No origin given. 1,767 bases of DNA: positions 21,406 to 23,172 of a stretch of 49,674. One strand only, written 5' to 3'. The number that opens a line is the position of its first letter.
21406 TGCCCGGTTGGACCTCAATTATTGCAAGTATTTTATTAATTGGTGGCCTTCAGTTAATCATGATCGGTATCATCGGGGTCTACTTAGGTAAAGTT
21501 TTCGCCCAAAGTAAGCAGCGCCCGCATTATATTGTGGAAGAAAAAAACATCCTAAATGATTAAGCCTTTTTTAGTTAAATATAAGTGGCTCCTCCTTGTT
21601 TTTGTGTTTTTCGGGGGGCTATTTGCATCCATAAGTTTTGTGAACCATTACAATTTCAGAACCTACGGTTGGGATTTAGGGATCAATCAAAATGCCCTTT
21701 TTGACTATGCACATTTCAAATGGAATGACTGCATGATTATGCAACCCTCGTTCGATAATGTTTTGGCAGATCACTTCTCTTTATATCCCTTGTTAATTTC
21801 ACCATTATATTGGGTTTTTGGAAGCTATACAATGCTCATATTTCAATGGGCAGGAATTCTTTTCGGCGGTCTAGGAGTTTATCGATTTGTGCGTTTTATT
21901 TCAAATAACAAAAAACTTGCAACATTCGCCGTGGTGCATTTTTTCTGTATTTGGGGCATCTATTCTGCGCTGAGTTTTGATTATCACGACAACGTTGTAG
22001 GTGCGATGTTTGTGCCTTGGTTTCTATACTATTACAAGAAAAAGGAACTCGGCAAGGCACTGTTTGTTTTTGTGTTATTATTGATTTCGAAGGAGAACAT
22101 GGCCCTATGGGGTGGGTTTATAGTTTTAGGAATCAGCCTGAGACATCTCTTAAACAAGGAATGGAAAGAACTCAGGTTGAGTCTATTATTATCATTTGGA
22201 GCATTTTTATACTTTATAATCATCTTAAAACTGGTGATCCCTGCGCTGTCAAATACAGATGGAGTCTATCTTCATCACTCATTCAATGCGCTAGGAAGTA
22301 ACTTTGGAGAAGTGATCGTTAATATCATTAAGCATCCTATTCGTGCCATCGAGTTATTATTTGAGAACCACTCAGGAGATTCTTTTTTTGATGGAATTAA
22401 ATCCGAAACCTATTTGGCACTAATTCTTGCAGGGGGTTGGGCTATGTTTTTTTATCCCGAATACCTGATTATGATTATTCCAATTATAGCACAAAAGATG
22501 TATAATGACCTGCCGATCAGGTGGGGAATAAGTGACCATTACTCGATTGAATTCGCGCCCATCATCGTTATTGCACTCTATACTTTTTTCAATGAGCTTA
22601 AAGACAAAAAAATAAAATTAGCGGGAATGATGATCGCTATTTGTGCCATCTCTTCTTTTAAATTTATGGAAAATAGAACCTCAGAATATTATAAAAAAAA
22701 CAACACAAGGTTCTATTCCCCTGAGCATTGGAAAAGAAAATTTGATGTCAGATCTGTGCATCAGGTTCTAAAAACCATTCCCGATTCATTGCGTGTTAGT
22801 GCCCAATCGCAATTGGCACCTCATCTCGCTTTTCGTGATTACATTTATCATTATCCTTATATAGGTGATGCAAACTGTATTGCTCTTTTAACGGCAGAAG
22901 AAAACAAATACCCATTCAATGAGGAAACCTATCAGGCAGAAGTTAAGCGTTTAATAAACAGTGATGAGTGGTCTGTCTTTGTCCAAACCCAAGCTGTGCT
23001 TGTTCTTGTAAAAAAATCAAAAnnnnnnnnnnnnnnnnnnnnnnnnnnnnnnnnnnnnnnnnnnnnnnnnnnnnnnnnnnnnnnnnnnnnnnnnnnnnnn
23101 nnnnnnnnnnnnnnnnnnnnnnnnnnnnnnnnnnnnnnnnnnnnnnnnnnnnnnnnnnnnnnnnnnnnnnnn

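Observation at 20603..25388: GtrB-like GT2, DUF2079-like membrane protein and PorZ-like propeller protein are translationally coupled: possible glycosylation module feeding T9SS cargo anchoring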

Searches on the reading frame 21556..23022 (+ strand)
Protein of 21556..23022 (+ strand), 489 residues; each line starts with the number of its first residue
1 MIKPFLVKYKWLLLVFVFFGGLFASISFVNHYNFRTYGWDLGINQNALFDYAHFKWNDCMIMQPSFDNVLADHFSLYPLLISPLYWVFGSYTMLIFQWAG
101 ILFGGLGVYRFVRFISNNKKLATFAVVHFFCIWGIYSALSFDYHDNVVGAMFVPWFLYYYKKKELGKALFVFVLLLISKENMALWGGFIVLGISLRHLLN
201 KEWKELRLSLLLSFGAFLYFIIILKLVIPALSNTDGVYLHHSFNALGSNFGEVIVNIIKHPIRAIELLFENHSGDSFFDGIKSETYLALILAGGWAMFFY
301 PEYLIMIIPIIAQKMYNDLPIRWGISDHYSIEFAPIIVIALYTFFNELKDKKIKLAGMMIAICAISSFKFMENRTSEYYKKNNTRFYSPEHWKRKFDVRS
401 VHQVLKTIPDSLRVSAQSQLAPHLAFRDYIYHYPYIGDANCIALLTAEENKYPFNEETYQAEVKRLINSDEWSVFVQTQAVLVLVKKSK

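Call 5: search_protein_families(library=pfam, proteins=[window:21556-23022:+], max_evalue=0.01)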
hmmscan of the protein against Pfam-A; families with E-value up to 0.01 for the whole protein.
window:21556-23022:+ (489 aa): 1 family
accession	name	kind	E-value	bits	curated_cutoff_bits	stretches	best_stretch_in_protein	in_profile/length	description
PF09852.15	DUF2079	-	9e-49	167.2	28.2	1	31-437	2-404/459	Predicted membrane protein (DUF2079)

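Call 6: search_protein_families(library=ncbifam, proteins=[window:21556-23022:+], max_evalue=0.01)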
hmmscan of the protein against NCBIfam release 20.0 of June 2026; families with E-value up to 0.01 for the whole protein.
window:21556-23022:+ (489 aa): 0 families

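Call 9: find_encoding_contigs(protein=window:21556-23022:+, flank=3000, max_places=4)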
Protein window:21556-23022:+ (489 aa): 8 contigs read that carry it; 4 places shown.
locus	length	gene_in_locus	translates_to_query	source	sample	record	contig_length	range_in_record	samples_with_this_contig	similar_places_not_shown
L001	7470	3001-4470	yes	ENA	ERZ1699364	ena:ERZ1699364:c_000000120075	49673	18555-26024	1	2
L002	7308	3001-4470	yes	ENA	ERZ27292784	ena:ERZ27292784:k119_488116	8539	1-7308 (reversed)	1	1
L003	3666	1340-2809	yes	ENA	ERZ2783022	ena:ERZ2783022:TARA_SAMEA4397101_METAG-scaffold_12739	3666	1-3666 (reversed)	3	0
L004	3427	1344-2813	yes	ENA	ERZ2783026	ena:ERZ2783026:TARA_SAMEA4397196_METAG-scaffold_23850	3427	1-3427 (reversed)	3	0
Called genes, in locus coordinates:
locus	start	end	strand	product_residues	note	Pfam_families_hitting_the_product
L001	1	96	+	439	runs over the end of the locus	PF13638:PIN_4, PF13604:AAA_30 (faint), PF02562:PhoH, PF13245:AAA_19 (faint)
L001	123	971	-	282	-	PF10672:Methyltrans_SAM (weak)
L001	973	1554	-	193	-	-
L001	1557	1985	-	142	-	PF01042:Ribonuc_L-PSP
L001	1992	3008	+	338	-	PF00535:Glycos_transf_2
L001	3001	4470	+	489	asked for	PF09852:DUF2079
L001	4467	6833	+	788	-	PF21544:PorZ_N_b_propeller, PF07494:Reg_prop (faint)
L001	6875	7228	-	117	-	-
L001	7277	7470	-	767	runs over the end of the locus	PF00933:Glyco_hydro_3, PF01915:Glyco_hydro_3_C, PF14310:Fn3-like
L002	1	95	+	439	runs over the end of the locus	PF13638:PIN_4, PF13604:AAA_30 (faint), PF00270:DEAD (faint), PF02562:PhoH, PF13245:AAA_19 (faint)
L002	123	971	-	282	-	PF10672:Methyltrans_SAM (faint)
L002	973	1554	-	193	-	-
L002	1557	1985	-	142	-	PF01042:Ribonuc_L-PSP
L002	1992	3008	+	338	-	PF00535:Glycos_transf_2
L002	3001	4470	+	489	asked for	PF09852:DUF2079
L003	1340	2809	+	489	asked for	PF09852:DUF2079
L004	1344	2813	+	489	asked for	PF09852:DUF2079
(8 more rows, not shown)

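Call 21: find_homologous_proteins(query=window:21556-23022:+, max_evalue=0.001)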
Query window:21556-23022:+ (489 aa): 701 proteins with E <= 0.001 among 8000 candidates; the best 120 are listed.
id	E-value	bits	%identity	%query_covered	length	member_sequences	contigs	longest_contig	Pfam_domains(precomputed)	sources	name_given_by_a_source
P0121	0.0e+0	1113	99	100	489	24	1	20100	PF09852.16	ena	-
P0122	4.0e-271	918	79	100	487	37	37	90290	PF09852.16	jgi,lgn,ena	jgi:uncharacterized membrane protein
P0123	1.6e-270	916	78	100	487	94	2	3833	PF09852.16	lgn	-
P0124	1.3e-268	910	79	100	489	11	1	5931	PF09852.16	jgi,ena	-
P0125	2.1e-268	909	78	100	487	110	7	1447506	PF09852.16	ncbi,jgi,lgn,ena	-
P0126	4.3e-268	908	77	100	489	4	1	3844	PF09852.16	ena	-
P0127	1.1e-266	904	78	100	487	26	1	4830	PF09852.16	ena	-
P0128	3.0e-266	902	78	100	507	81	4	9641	PF09852.16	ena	-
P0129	1.0e-264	897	77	100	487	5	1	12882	PF09852.16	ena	-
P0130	6.3e-260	881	77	100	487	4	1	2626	PF09852.16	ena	-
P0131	3.0e-237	807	70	98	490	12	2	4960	PF09852.16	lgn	-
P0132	5.8e-234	796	69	99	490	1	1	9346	PF09852.16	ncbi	-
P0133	3.6e-228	777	76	87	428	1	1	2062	PF09852.16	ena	-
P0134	2.7e-208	711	63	97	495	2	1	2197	PF09852.16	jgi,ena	-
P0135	9.7e-206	703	63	97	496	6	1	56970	PF09852.16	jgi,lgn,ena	-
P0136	3.0e-204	698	62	97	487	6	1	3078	PF09852.16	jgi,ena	-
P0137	1.1e-203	696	60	98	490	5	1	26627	PF09852.16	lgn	-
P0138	3.8e-202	691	60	98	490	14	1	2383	PF09852.16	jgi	jgi:uncharacterized membrane protein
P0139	6.6e-202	690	62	95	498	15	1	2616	PF09852.16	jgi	jgi:uncharacterized membrane protein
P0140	3.4e-201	688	61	98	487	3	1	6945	PF09852.16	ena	-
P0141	5.3e-201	687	63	96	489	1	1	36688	PF09852.16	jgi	-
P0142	5.4e-200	684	63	97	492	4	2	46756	PF09852.16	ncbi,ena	-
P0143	7.1e-200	683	62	97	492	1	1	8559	PF09852.16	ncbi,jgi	jgi:uncharacterized membrane protein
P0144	9.3e-200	683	63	95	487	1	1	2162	PF09852.16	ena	-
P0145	1.2e-199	683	60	97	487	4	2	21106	PF09852.16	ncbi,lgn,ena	-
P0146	2.0e-199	682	60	100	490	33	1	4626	PF09852.16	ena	-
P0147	3.3e-199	681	62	97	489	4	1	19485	PF09852.16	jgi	jgi:uncharacterized membrane protein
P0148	5.2e-199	681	62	97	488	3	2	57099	PF09852.16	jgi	-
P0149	1.0e-198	680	62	95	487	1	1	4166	PF09852.16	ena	-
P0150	1.7e-198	679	61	98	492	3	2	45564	PF09852.16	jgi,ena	-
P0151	2.0e-198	679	62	97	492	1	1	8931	PF09852.16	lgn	-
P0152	3.7e-198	678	62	98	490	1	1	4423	PF09852.16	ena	-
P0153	3.9e-198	678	62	97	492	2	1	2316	PF09852.16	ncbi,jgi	jgi:uncharacterized membrane protein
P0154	6.9e-198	677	62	97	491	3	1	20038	PF09852.16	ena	-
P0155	7.3e-198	677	60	98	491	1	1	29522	PF09852.16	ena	-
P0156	1.8e-197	675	62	97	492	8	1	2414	PF09852.16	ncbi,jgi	jgi:uncharacterized membrane protein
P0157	2.5e-197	675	57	99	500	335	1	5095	PF09852.16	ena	-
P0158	3.9e-197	674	61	97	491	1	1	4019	PF09852.16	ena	-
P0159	4.3e-197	674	61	97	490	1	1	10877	PF09852.16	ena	-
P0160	5.4e-197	674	61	98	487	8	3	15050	PF09852.16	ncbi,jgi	jgi:uncharacterized membrane protein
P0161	6.5e-197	674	61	98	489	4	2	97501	PF09852.16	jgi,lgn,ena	-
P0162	1.1e-196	673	61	98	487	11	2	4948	PF09852.16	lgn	-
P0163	1.6e-196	672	60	98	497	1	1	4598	PF09852.16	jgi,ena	jgi:uncharacterized membrane protein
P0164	2.5e-196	672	61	97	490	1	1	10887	PF09852.16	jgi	jgi:uncharacterized membrane protein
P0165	2.6e-196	672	61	97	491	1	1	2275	PF09852.16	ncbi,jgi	jgi:uncharacterized membrane protein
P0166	3.7e-196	671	61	98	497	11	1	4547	PF09852.16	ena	-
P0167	4.0e-196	671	61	98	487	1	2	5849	PF09852.16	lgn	-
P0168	4.3e-196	671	60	99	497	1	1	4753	PF09852.16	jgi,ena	jgi:uncharacterized membrane protein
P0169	5.7e-196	670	60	99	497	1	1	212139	PF09852.16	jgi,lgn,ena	jgi:uncharacterized membrane protein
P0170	1.2e-195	669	60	98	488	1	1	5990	PF09852.16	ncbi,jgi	jgi:uncharacterized membrane protein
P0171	3.8e-195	668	60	98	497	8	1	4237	PF09852.16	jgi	jgi:uncharacterized membrane protein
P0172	4.9e-195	667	61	97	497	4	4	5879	PF09852.16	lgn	-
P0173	9.4e-195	666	61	95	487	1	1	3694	PF09852.16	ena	-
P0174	2.8e-194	665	58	99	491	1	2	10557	PF09852.16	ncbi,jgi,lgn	jgi:uncharacterized membrane protein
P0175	3.4e-194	665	60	99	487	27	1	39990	PF09852.16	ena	-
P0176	4.6e-192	658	59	99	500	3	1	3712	PF09852.16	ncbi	-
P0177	5.0e-192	657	58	99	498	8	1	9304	PF09852.16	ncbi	-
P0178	2.0e-191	655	60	99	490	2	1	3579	PF09852.16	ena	-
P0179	1.3e-189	650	59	97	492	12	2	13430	PF09852.16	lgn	-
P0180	4.2e-188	645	59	97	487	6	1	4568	PF09852.16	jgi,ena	-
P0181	1.7e-183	629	57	97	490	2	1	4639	PF09852.16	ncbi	-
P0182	9.2e-180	617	81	66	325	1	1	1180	PF09852.16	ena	-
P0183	1.2e-174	600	55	98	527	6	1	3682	PF09852.16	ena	-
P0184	5.9e-174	598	56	98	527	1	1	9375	PF09852.16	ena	-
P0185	6.0e-170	585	54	98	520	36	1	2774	PF09852.16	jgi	jgi:uncharacterized membrane protein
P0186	6.1e-168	578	57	87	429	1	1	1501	PF09852.16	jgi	jgi:uncharacterized membrane protein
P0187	1.1e-167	577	55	98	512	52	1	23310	PF09852.16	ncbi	-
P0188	1.2e-167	577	52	99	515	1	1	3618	PF09852.16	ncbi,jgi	jgi:uncharacterized membrane protein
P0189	2.0e-166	573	58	87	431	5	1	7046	PF09852.16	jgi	jgi:uncharacterized membrane protein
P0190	9.6e-162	558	77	63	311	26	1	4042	PF09852.16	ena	-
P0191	1.2e-160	554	57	88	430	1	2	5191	PF09852.16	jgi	jgi:uncharacterized membrane protein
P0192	1.4e-159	550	76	63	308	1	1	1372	PF09852.16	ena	-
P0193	4.2e-159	549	53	93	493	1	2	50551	PF09852.16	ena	-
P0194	3.3e-155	536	53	95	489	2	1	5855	PF09852.16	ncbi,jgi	jgi:uncharacterized membrane protein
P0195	4.0e-152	526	48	99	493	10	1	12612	PF09852.16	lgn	-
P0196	8.1e-151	522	49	97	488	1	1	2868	PF09852.16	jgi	jgi:uncharacterized membrane protein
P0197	9.5e-151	521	50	97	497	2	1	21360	PF09852.16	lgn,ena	-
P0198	1.3e-150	521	78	58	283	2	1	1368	PF09852.16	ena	-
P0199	1.2e-149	518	49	97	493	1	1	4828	PF09852.16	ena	-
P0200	1.8e-149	517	49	99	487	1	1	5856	PF09852.16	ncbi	-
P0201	3.7e-149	516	49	97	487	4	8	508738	PF09852.16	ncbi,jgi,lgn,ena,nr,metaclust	ncbi:MAG: hypothetical protein A2W91_04585 [Bacteroidetes bacterium GWF2_38_335]|nr:MAG: hypothetica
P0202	3.8e-149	516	48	96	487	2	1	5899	PF09852.16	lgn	-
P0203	6.1e-149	515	50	97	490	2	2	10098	PF09852.16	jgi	jgi:uncharacterized membrane protein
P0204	6.5e-149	515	49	98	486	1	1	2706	PF09852.16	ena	-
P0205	1.2e-148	514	47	96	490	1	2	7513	PF09852.16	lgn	-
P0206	4.7e-148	512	49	98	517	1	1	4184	PF09852.16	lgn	-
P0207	1.1e-147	511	59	81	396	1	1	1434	PF09852.16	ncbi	-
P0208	1.1e-147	511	49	95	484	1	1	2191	PF09852.16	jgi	jgi:uncharacterized membrane protein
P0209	9.0e-147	508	50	94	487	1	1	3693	PF09852.16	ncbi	-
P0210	1.0e-146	508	50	97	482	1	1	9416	PF09852.16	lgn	-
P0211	1.7e-145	504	50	93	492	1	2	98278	PF09852.16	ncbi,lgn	-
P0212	2.8e-145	503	51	98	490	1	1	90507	PF09852.16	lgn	-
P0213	1.4e-144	501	50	91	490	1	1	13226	PF09852.16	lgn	-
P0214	2.6e-144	500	48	97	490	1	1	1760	PF09852.16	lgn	-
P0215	5.7e-144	499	47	97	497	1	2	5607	PF09852.16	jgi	-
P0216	6.9e-144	499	49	95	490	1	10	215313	PF09852.16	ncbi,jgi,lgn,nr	ncbi:MAG: DUF2079 domain-containing protein [Bacteroidetes bacterium]|jgi:uncharacterized membrane p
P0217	2.5e-143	497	46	99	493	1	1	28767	PF09852.16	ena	-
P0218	1.1e-142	495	49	98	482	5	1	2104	PF09852.16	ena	-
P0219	1.2e-142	495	49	98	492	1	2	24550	PF09852.16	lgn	-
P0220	1.4e-142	494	48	91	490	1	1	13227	PF09852.16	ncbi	-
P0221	2.2e-142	494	48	98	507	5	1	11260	PF09852.16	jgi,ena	-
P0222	4.8e-142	493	48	97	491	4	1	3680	PF09852.16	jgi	jgi:uncharacterized membrane protein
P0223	4.9e-142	493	47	96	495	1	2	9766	PF09852.16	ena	-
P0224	5.1e-142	493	48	97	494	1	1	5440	PF09852.16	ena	-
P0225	1.4e-141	491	47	97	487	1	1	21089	PF09852.16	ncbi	-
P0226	2.3e-141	490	49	95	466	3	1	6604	PF09852.16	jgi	-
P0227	3.2e-141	490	48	100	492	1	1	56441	PF09852.16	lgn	-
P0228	1.8e-140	487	46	98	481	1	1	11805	PF09852.16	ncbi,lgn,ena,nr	ncbi:MAG TPA: DUF2079 domain-containing protein [Bacteroidia bacterium]|nr:DUF2079 domain-containing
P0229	7.8e-140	485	48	100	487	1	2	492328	PF09852.16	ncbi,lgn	-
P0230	8.6e-140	485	46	100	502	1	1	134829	PF09852.16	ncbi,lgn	-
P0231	9.8e-140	485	47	100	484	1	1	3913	PF09852.16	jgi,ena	-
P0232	1.6e-139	484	47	96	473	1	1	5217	PF09852.16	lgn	-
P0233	4.7e-139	483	46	100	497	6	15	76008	PF09852.16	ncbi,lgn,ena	-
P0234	8.0e-139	482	48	97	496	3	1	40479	PF09852.16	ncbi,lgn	-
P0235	9.2e-139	482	45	97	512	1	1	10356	PF09852.16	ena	-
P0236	1.6e-138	481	49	97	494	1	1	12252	PF09852.16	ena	-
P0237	1.8e-138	481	48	97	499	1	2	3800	PF09852.16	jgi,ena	-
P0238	2.7e-138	480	46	98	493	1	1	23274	PF09852.16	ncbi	-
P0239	6.6e-138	479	45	97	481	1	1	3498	PF09852.16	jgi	jgi:uncharacterized membrane protein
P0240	1.2e-137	478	45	97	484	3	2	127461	PF09852.16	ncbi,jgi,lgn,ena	jgi:uncharacterized membrane protein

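Call 24: search_solved_structures(query=A2, max_evalue=10)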
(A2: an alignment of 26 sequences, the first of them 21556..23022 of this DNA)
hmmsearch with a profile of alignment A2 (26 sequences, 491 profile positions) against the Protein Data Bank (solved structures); distinct sequences matched with E-value up to 10: 3.
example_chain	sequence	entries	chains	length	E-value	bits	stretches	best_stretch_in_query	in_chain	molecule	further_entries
3gyl_B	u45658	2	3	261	1.4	10.8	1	380-428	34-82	Prostasin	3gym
3dfj_A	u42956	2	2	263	1.4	10.8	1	380-428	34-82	Prostasin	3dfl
3e0n_B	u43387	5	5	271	1.5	10.7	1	380-428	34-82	Prostasin heavy chain | Prostasin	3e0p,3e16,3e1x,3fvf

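Call 36: predict_structure(alignment_id=A2)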
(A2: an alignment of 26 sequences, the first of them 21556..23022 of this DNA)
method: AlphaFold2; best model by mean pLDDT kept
length: 489 residues; sequences in the alignment: 26
mean_pLDDT: 90.0   pTM: 0.90
mean pLDDT of the five models: 90.0, 89.4, 88.4, 86.5, 85.0
residues with pLDDT >= 90: 309; 70-90: 158; 50-70: 22; < 50: 0
segments of 3 or more residues with pLDDT < 50: none
pLDDT, mean of each block of 10 residues (from residue 1): 81 95 91 82 86 80 68 87 93 93 97 96 97 82 87 98 97 95 96 97 97 97 89 68 86 92 94 89 93 96 95 90 75 94 94 96 93 83 85 90 93 91 88 89 91 88 94 94 89
secondary structure, 60 per line:
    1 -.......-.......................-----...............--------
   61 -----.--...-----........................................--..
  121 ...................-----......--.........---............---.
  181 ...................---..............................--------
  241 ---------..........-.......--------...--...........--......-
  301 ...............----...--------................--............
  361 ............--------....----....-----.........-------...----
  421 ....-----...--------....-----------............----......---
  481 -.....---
elements in order: H2-8 H10-32 H38-52 H77-116 H119-139 H145-150 H153-161 H165-176 H180-199 H203-231 H250-259 H261-267 H281-291 H294-299 H301-315 H331-346 H349-372 H381-384 H389-392 H398-406 E414-416 H421-424 E430-432 E441-444 H456-467 E472-477 E482-486

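Call 40: fold_search(model_id=the predicted structure, library=pdb)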
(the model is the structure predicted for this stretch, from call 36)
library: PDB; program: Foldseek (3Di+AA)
matches with E <= 10: 253; with E <= 0.001: 7
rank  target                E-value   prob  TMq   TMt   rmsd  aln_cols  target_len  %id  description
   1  6ftg_5                1.2e-04  1.00  0.47  0.38  12.5       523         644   14  Subtomogram average of OST-containing ribosome-translocon complexes from canine rough microsomal membranes (released 2018-03-21)
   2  7oci_F                1.8e-04  1.00  0.51  0.41  11.2       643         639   12  Cryo-EM structure of yeast Ost6p containing oligosaccharyltransferase complex (released 2022-02-16)
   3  8b6l_I                2.3e-04  1.00  0.47  0.37  12.1       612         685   12  Subtomogram average of the human Sec61-TRAP-OSTA-translocon (released 2022-12-07)
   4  7zli_A                3.0e-04  1.00  0.49  0.39  11.7       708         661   11  Cryo-EM structure of C-mannosyltransferase CeDPY19, in complex with Dol25-P-Man and bound to CMT2-Fab and anti-Fab nan (released 2023-01-11)
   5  6s7o_A                4.1e-04  1.00  0.52  0.41   9.5       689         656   10  Cryo-EM structure of human oligosaccharyltransferase complex OST-A (released 2019-12-18)
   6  5f15                  6.0e-04  1.00  0.52  0.48  10.1       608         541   10  Crystal Structure of ArnT from Cupriavidus metallidurans bound to Undecaprenyl phosphate (released 2016-02-17)
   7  8agb_A                7.4e-04  1.00  0.49  0.40  12.0       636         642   11  Structure of yeast oligosaccharylransferase complex with lipid-linked oligosaccharide bound (released 2022-12-07)
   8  8age_A                1.3e-03  1.00  0.49  0.40  11.0       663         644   11  Structure of yeast oligosaccharylransferase complex with acceptor peptide bound (released 2022-12-07)
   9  5ezm                  1.4e-03  1.00  0.50  0.47   9.0       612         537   10  Crystal Structure of ArnT from Cupriavidus metallidurans in the apo state (released 2016-02-17)
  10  6c26_A                3.4e-03  1.00  0.48  0.39  13.3       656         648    9  The Cryo-EM structure of a eukaryotic oligosaccharyl transferase complex (released 2018-01-31)
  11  7zlh_A                3.8e-03  1.00  0.45  0.36  13.0       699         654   12  Cryo-EM structure of C-mannosyltransferase CeDPY19, in apo state, bound to CMT2-Fab and anti-Fab nanobody (released 2023-01-11)
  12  8agc_A                4.0e-03  1.00  0.51  0.39  12.9       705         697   10  Structure of yeast oligosaccharylransferase complex with lipid-linked oligosaccharide and non-acceptor peptide bound (released 2022-12-07)
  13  5ogl_A                4.7e-03  1.00  0.45  0.33  11.4       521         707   12  Structure of bacterial oligosaccharyltransferase PglB in complex with an acceptor peptide and an lipid-linked oligosac (released 2017-10-25)
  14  6s7t_A                1.1e-02  1.00  0.44  0.34  13.2       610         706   11  Cryo-EM structure of human oligosaccharyltransferase complex OST-B (released 2019-12-18)
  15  9s6s_A                1.4e-02  1.00  0.43  0.40  10.8       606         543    9  Ternary cryo-EM structure of human ALG9 with Dol25-PP-GlcNAc2Man6, Dol25-P-Man and Fab (released 2026-03-18)
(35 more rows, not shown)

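Call 53: find_encoding_contigs(protein=P0201, flank=6000, max_places=1)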
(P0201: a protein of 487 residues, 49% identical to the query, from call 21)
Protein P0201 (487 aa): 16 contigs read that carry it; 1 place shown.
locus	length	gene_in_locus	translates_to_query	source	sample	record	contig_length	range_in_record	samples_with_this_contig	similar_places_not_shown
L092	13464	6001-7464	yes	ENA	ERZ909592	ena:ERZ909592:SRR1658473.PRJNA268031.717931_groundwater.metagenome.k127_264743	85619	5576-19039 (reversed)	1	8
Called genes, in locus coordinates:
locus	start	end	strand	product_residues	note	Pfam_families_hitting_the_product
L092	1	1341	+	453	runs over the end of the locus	-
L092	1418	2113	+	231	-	PF00657:Lipase_GDSL, PF13472:Lipase_GDSL_2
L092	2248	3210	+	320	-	PF00756:Esterase (weak), PF00561:Abhydrolase_1 (weak), PF01738:DLH, PF00326:Peptidase_S9 (faint), PF02230:Abhydrolase_2 (weak), PF12146:Hydrolase_4 (faint), PF01476:LysM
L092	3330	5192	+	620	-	PF18962:Por_Secre_tail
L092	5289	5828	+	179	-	PF14340:DUF4395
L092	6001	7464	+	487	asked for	PF09852:DUF2079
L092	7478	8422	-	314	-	PF00535:Glycos_transf_2, PF10111:Glyco_tranf_2_2 (weak)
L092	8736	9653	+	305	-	PF10502:Peptidase_S26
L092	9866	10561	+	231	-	PF16266:DUF4919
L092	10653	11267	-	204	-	-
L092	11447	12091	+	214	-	-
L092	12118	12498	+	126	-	-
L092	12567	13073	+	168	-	-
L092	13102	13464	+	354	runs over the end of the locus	PF03193:RsgA_GTPase, PF00009:GTP_EFTU (weak), PF00005:ABC_tran (weak), PF01926:MMR_HSR1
